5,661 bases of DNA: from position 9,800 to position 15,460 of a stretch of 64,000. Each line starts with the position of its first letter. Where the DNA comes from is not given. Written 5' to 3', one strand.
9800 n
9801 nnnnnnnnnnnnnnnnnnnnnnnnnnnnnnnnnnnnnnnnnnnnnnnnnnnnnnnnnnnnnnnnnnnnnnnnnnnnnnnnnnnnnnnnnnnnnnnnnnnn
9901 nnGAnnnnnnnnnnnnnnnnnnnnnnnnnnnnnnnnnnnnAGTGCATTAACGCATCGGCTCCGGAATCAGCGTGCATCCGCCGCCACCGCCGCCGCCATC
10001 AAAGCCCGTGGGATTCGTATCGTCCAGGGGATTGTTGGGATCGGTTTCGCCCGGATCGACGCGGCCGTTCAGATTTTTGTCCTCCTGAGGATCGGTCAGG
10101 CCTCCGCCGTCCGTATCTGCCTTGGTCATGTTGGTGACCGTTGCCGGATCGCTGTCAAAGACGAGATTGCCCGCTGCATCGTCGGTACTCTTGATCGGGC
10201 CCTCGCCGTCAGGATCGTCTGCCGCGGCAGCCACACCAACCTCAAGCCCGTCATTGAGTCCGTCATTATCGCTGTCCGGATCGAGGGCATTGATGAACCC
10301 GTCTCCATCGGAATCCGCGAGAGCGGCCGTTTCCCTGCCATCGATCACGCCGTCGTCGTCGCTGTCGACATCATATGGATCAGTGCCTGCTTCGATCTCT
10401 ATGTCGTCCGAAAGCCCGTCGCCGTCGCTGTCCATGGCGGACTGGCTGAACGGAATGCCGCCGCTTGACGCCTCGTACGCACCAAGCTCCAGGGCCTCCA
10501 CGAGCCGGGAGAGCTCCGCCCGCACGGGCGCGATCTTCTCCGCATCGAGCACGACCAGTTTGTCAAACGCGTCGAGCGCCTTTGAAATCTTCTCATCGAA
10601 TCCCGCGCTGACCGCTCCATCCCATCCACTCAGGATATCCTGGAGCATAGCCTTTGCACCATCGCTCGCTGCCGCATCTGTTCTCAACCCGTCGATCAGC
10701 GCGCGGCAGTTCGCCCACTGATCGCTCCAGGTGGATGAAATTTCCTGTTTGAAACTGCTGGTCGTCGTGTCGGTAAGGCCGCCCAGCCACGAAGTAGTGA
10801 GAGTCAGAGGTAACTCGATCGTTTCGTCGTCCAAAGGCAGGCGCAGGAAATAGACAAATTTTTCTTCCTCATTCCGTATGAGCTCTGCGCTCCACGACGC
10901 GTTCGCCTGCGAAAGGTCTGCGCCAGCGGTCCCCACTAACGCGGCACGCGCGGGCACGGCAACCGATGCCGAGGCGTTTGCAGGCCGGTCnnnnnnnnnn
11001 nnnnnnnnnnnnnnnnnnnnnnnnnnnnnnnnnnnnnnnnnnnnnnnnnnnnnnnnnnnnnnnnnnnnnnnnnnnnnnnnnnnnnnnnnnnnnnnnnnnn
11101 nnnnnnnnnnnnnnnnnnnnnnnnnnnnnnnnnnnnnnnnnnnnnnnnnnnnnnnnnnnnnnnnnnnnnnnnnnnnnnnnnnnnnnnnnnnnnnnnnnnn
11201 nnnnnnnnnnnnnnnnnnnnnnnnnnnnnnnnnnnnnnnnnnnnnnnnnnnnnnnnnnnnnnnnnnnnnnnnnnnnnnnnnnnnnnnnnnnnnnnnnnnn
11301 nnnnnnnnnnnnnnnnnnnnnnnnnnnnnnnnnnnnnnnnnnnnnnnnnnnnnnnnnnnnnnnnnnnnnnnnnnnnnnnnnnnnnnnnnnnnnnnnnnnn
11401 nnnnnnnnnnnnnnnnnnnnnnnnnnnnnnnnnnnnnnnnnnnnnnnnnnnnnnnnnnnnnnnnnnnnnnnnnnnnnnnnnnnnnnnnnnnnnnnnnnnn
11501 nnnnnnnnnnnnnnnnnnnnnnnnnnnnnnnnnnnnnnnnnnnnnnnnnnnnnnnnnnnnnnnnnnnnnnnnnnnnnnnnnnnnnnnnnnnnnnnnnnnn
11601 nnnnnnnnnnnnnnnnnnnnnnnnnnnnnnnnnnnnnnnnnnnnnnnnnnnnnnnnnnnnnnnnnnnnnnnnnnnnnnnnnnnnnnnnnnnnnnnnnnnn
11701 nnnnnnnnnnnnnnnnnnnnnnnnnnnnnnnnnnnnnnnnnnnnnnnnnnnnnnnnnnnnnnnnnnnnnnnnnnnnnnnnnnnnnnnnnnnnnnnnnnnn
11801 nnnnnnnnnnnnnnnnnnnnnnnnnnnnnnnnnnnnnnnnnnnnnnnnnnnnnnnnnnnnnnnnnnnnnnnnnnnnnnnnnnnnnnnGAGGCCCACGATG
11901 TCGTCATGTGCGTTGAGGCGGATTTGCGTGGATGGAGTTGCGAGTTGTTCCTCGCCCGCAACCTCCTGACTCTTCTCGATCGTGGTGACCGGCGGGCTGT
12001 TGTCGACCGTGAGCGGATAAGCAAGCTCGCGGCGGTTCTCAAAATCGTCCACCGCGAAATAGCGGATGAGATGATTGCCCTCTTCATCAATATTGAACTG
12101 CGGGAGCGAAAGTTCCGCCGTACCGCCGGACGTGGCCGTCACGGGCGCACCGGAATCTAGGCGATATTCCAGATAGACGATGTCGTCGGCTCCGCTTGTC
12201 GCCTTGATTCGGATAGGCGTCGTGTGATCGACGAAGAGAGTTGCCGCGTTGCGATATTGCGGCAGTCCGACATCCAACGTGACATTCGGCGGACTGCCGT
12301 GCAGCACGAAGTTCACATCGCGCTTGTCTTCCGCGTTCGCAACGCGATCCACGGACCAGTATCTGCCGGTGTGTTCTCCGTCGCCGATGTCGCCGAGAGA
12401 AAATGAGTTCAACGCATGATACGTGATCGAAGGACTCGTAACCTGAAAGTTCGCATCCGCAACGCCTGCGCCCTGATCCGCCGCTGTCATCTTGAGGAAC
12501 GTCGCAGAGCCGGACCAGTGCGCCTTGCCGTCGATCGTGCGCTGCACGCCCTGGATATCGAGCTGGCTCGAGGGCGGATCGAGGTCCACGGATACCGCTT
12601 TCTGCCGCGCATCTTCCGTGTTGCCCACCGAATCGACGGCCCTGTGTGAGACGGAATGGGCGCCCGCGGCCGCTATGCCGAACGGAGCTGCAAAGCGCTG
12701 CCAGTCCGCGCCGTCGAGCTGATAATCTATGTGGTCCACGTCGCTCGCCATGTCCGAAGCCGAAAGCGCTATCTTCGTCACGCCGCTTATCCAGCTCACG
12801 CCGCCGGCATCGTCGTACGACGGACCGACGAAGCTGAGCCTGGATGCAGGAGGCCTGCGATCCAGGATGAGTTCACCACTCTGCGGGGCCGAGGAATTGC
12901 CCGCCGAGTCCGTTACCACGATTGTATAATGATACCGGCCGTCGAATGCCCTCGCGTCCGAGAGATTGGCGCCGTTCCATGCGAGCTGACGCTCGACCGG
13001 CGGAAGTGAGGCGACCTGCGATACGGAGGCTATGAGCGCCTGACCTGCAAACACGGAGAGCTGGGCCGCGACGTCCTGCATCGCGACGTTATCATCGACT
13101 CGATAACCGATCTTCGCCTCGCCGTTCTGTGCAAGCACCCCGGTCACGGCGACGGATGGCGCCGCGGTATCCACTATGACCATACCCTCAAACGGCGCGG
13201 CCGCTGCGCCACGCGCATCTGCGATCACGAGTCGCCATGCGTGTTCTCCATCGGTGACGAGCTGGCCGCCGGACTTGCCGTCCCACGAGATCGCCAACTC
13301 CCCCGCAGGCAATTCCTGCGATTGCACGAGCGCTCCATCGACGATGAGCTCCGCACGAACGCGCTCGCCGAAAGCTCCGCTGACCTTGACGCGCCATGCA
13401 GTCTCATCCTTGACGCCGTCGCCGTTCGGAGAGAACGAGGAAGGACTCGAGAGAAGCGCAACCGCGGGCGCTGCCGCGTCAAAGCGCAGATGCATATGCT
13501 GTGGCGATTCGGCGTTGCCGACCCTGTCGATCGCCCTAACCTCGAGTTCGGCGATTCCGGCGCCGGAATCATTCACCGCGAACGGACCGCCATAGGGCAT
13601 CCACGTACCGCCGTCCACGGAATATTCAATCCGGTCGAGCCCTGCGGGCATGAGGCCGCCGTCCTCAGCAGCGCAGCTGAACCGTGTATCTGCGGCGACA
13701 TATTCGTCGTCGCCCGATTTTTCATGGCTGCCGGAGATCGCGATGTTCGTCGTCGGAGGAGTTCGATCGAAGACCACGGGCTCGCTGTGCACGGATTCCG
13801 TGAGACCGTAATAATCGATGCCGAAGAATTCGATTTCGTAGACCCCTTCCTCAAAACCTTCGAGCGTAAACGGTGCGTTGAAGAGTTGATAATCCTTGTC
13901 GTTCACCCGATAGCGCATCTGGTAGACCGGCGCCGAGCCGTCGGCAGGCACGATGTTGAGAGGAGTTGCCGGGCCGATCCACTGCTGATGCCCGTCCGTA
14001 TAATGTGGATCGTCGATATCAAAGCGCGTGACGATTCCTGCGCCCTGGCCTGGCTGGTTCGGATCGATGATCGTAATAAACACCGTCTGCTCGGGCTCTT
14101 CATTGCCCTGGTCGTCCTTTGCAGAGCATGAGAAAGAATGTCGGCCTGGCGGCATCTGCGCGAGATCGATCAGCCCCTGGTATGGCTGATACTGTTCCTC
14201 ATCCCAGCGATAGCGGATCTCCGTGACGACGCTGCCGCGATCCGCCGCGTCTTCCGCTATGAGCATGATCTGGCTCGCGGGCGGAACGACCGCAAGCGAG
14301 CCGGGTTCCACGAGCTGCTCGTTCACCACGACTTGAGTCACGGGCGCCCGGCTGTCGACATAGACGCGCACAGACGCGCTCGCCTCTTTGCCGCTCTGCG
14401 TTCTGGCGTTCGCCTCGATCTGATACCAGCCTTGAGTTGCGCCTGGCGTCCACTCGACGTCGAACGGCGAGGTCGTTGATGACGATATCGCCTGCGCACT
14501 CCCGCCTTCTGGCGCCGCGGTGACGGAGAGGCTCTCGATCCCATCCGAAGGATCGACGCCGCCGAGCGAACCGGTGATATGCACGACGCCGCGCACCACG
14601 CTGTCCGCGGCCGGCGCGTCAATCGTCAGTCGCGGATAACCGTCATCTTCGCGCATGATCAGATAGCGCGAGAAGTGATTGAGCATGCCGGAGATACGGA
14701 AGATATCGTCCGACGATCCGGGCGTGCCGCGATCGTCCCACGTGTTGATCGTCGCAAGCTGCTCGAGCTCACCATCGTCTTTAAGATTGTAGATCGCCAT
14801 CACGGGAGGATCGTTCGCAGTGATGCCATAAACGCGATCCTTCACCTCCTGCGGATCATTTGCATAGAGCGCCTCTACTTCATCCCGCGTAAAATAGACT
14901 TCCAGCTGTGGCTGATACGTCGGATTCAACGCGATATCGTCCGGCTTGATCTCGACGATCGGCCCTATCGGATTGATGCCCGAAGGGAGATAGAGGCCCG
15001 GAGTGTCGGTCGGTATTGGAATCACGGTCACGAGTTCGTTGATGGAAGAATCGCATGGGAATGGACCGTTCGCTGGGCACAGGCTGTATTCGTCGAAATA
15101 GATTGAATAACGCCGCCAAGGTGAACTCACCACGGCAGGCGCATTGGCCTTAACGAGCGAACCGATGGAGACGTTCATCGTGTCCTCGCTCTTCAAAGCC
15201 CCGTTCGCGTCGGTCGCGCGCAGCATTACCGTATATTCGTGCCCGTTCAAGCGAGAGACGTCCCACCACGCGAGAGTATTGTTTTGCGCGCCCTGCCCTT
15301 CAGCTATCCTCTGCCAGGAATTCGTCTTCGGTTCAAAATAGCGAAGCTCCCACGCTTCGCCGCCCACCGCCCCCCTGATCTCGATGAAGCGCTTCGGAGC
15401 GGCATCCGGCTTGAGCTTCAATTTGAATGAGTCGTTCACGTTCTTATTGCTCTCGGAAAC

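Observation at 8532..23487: Three-gene operon S8 peptidase - about 3,200-aa FG-GAP/Ig/TSP3 surface protein - OmpA-like protein with overlapping stop/start codons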

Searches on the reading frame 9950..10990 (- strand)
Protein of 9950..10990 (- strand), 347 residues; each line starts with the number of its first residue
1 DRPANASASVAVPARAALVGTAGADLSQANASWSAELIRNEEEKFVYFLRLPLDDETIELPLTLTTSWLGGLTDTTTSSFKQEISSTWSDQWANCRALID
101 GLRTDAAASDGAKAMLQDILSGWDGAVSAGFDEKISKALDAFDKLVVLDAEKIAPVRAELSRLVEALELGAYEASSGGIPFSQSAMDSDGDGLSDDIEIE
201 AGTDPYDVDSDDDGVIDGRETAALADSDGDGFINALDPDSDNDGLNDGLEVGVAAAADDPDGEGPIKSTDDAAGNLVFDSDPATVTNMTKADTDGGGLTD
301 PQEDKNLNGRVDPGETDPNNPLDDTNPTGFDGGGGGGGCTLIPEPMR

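Call 60: search_protein_families(library=pfam, proteins=[window:9950-10990:-], max_evalue=0.1)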
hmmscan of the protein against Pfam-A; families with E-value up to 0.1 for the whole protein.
window:9950-10990:- (347 aa): 1 family
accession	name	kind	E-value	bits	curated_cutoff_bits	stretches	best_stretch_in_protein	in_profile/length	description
PF18884.5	TSP3_bac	-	2.4e-06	27.7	25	2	187-205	1-19/22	Bacterial TSP3 repeat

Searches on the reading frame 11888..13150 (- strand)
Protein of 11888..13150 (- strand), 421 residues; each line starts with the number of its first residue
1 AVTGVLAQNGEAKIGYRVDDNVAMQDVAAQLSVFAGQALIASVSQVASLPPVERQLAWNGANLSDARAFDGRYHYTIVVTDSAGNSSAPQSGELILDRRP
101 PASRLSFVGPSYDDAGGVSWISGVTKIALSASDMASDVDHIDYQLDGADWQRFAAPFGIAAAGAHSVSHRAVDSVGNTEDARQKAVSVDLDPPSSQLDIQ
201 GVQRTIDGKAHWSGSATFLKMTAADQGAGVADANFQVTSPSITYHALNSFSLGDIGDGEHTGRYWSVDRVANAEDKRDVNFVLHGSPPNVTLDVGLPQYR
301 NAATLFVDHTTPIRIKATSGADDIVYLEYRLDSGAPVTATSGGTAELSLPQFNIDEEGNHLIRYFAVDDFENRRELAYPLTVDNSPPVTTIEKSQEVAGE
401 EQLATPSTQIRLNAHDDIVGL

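Call 60: search_protein_families(library=pfam, proteins=[window:11888-13150:-], max_evalue=0.1)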
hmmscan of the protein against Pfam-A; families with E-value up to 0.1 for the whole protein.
window:11888-13150:- (421 aa): 3 families
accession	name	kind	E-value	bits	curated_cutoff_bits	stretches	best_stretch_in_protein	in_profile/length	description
PF19077.6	Big_13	-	2.2e-08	34.9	27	1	66-97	70-101/102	Bacterial Ig-like domain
PF13750.12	Big_3_3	-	1.8e-05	24.9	27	0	356-399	13-58/157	Bacterial Ig-like domain (group 3)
PF15418.12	DUF4625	-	0.079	13.7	27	0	68-87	103-122/131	Domain of unknown function (DUF4625)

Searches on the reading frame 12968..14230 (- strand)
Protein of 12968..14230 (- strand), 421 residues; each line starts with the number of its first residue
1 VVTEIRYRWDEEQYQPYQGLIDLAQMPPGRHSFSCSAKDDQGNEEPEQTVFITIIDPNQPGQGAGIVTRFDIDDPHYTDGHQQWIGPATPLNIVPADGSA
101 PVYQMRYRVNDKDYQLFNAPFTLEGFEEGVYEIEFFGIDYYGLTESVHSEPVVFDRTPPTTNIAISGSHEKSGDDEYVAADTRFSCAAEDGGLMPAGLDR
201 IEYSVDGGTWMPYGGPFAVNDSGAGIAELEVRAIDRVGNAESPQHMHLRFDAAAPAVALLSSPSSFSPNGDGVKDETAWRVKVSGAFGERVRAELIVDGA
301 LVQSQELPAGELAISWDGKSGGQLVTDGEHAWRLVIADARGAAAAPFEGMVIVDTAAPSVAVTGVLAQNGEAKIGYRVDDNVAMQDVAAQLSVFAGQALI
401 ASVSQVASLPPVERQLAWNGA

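Call 60: search_protein_families(library=pfam, proteins=[window:12968-14230:-], max_evalue=0.1)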
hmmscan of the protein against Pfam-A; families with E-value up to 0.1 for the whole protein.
window:12968-14230:- (421 aa): 3 families
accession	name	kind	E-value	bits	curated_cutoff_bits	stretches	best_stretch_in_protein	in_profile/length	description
PF13750.12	Big_3_3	-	0.0013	18.9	27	0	119-169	5-55/157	Bacterial Ig-like domain (group 3)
PF13860.13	FlgD_ig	-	0.003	18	27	0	299-330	34-69/79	FlgD Ig-like domain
PF07495.19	Y_Y_Y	-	0.092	13.1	26.6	0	20-54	29-64/65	Y_Y_Y domain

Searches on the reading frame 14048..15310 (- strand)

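Call 60: search_protein_families(library=pfam, proteins=[window:14048-15310:-], max_evalue=0.1)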
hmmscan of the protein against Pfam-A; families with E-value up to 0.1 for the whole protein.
window:14048-15310:- (421 aa): 5 families
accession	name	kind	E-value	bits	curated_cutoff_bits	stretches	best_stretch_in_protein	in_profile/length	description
PF17957.7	Big_7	-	5.2e-05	24.3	24.1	1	226-300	1-70/70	Bacterial Ig domain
PF07495.19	Y_Y_Y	-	0.00046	20.5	26.6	0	380-414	29-64/65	Y_Y_Y domain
PF19077.6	Big_13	-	0.0033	18.3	27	0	269-319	50-101/102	Bacterial Ig-like domain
PF22352.2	K319L-like_PKD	-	0.0035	17.8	27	0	9-48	45-83/84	K319L-like, PKD domain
PF18981.6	InlK_D3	-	0.076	13.5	25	0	25-41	51-67/75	Internalin K domain (D3/D4)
